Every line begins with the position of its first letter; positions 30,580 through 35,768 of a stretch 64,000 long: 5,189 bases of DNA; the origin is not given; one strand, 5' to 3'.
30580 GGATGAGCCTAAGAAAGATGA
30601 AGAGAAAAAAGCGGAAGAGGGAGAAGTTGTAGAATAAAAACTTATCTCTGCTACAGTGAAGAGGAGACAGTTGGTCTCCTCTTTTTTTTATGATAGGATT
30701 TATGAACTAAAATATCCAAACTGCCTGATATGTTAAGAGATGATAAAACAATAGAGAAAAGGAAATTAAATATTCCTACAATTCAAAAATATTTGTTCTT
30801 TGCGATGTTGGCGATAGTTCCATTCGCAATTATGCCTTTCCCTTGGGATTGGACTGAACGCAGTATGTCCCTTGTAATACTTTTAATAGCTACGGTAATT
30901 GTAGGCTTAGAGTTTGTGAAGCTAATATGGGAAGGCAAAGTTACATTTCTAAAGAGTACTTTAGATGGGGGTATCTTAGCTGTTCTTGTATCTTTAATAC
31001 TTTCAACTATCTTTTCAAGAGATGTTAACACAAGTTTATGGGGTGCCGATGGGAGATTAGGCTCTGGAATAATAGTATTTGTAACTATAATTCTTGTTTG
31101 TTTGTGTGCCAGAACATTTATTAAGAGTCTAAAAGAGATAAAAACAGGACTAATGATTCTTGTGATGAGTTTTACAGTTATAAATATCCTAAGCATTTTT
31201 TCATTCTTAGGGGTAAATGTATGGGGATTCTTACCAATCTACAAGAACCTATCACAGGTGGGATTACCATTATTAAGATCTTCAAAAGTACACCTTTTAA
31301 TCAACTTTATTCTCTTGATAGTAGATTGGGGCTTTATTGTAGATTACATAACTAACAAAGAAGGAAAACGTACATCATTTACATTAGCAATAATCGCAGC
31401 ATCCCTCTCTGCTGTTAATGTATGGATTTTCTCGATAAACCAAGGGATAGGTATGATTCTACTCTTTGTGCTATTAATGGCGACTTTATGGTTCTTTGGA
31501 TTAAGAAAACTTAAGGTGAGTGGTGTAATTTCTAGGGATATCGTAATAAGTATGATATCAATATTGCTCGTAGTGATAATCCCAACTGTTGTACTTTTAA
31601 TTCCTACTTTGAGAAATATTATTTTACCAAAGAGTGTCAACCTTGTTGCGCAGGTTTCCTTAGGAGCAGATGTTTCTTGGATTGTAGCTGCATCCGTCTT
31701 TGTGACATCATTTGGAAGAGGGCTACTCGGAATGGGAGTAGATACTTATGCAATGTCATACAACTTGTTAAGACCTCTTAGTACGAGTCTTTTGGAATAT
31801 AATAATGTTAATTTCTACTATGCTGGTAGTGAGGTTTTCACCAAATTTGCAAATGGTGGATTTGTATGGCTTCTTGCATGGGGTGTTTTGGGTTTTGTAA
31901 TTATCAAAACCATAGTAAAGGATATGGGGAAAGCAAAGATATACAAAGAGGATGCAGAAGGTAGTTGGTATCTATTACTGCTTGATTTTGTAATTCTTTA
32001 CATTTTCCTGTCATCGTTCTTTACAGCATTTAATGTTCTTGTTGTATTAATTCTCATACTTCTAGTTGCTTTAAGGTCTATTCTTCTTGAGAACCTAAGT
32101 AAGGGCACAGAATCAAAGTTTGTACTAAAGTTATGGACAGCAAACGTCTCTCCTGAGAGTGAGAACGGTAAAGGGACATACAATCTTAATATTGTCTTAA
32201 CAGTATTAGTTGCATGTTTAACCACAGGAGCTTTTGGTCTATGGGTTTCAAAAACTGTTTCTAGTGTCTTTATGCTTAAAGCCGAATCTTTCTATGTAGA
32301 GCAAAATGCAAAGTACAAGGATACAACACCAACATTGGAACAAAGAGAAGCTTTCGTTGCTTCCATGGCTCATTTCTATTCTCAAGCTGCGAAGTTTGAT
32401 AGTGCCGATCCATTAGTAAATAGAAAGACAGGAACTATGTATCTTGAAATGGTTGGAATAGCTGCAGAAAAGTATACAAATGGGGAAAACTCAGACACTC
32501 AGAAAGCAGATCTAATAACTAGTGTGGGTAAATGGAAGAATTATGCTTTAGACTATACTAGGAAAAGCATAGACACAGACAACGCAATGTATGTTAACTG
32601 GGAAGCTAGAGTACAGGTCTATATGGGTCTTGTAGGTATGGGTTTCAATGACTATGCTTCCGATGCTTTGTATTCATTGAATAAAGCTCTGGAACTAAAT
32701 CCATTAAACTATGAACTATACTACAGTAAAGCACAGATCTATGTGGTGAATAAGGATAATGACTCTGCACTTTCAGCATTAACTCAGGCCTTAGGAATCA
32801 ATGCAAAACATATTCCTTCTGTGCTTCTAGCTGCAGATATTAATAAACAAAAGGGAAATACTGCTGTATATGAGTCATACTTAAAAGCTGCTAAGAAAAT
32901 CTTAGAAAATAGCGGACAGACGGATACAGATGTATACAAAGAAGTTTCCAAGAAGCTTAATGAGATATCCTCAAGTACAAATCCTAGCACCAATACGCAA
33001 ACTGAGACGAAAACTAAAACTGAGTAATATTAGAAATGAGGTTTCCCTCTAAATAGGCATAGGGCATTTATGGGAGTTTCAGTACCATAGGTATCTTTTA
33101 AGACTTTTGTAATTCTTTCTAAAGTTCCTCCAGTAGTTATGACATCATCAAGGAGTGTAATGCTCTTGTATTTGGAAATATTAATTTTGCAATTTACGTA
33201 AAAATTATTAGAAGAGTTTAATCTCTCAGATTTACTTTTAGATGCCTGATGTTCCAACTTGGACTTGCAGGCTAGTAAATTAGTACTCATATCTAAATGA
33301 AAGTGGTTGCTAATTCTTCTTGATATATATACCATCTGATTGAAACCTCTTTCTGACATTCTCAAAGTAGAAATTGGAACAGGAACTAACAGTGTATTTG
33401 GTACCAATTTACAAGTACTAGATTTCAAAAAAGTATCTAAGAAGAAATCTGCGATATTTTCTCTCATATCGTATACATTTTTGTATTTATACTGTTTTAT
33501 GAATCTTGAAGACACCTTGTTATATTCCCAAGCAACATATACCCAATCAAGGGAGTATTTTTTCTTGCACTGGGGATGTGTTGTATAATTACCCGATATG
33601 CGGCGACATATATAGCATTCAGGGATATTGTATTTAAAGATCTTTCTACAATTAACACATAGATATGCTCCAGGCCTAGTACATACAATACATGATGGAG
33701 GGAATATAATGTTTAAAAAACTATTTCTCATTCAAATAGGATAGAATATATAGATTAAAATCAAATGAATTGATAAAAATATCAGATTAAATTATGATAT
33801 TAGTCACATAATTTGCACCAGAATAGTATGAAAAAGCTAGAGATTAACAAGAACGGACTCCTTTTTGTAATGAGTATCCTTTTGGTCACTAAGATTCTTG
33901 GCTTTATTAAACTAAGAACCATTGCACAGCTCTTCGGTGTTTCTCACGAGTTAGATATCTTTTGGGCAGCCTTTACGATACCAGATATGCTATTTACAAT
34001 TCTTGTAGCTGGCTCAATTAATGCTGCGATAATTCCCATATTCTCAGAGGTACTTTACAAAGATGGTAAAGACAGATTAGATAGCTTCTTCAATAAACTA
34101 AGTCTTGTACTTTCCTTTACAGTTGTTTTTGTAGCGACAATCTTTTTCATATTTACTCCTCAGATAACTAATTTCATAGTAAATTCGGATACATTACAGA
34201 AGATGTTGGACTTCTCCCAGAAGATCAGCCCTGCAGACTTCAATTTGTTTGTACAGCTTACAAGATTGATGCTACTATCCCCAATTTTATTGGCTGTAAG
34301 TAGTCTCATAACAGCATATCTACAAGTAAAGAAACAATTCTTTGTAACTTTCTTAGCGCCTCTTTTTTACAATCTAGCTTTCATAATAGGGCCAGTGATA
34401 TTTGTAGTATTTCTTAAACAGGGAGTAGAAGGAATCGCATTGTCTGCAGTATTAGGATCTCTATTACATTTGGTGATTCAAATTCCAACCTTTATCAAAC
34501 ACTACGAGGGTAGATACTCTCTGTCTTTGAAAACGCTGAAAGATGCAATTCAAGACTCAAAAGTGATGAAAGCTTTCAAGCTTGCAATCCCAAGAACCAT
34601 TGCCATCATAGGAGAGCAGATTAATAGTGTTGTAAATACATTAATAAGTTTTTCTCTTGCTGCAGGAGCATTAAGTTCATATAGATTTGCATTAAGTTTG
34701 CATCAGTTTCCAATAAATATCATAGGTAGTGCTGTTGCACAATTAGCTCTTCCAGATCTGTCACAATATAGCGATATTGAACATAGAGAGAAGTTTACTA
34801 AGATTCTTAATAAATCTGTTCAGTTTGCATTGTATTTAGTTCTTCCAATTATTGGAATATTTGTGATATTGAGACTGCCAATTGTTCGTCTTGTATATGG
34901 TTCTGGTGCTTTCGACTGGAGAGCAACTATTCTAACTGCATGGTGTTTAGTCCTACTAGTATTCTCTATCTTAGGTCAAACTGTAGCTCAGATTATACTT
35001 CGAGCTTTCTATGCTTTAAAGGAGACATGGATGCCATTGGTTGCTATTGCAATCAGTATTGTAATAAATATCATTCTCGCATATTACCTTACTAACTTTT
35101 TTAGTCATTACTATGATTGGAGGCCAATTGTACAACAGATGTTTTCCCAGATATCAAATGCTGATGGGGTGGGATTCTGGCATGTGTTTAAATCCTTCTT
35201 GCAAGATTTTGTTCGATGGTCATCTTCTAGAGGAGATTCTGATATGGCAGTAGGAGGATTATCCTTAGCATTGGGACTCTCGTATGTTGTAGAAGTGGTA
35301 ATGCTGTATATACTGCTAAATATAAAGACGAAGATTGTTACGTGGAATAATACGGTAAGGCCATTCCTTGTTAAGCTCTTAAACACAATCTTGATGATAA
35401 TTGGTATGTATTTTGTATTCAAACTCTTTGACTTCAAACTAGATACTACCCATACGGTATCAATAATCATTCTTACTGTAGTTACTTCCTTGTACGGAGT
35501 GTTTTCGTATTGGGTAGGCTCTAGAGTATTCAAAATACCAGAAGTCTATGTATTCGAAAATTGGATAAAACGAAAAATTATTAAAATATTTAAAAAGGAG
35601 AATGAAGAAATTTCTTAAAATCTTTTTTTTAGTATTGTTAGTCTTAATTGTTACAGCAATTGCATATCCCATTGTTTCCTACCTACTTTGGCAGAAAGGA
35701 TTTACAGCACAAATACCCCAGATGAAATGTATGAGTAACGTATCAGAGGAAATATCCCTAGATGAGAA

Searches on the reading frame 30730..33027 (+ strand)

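Call 24: search_protein_families(library=pfam, proteins=[window:30730-33027:+], max_evalue=0.001)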
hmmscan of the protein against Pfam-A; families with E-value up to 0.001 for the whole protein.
window:30730-33027:+ (765 aa): 2 families
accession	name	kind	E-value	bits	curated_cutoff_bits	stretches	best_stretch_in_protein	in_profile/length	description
PF14559.12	TPR_19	-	0.00024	21.8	25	1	644-697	8-60/68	Tetratricopeptide repeat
PF13431.12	TPR_17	-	0.00025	21.5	24.4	1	651-681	3-33/34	Tetratricopeptide repeat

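Call 56: search_protein_families(library=ncbifam, proteins=[window:30730-33027:+], max_evalue=0.01)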
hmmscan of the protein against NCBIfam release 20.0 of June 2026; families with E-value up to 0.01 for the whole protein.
window:30730-33027:+ (765 aa): 5 families
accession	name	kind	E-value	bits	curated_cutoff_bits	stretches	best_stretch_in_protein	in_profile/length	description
TIGR02917.1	PEP_TPR_lipo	equivalog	1e-05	23.7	312.2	1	628-721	467-559/899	XrtA/PEP-CTERM system TPR-repeat protein PrsT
NF047558.1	TPR_END_plus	domain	0.00022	21.1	32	0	663-694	1-32/56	TPR end-of-group domain-containing protein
NF041522.1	TPR_sll0314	equivalog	0.00037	19.8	225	1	643-688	196-241/275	Sll0314/Alr1548 family TPR repeat-containing protein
NF040959.1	MamA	equivalog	0.00092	18.7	200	1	627-695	106-173/204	magnetosome protein MamA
TIGR02521.1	type_IV_pilW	equivalog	0.0093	15.5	154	0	645-697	49-205/234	type IV pilus biogenesis/stability protein PilW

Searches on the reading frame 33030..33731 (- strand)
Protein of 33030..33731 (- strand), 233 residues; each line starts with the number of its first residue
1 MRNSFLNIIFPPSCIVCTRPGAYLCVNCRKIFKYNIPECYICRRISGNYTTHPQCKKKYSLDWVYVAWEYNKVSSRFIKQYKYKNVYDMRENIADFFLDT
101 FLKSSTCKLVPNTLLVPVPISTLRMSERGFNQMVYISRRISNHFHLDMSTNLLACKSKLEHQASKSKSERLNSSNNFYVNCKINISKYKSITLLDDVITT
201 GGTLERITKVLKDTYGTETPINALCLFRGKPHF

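Call 53: search_protein_families(library=pfam, proteins=[window:33030-33731:-], max_evalue=0.001)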
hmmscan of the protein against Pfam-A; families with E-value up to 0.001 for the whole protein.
window:33030-33731:- (233 aa): 2 families
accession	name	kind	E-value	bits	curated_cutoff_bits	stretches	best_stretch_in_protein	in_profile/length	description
PF18912.6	DZR_2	-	0.0001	22.5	27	1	5-45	1-45/56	Double zinc ribbon domain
PF00156.33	Pribosyltran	-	0.00013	21.8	26.3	1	164-217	62-116/158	Phosphoribosyl transferase domain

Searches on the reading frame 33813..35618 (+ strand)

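Call 53: search_protein_families(library=pfam, proteins=[window:33813-35618:+], max_evalue=0.001)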
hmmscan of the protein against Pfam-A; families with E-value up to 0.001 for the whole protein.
window:33813-35618:+ (601 aa): 3 families
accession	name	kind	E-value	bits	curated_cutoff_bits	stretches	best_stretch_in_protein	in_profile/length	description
PF03023.19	MurJ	-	3.5e-63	214.2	27.4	1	37-433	1-378/451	Lipid II flippase MurJ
PF13440.11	Polysacc_synt_3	-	2.1e-11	44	23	1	147-364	82-286/293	Polysaccharide biosynthesis protein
PF01554.23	MatE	-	0.0005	20.2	24.9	1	265-424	6-160/161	MatE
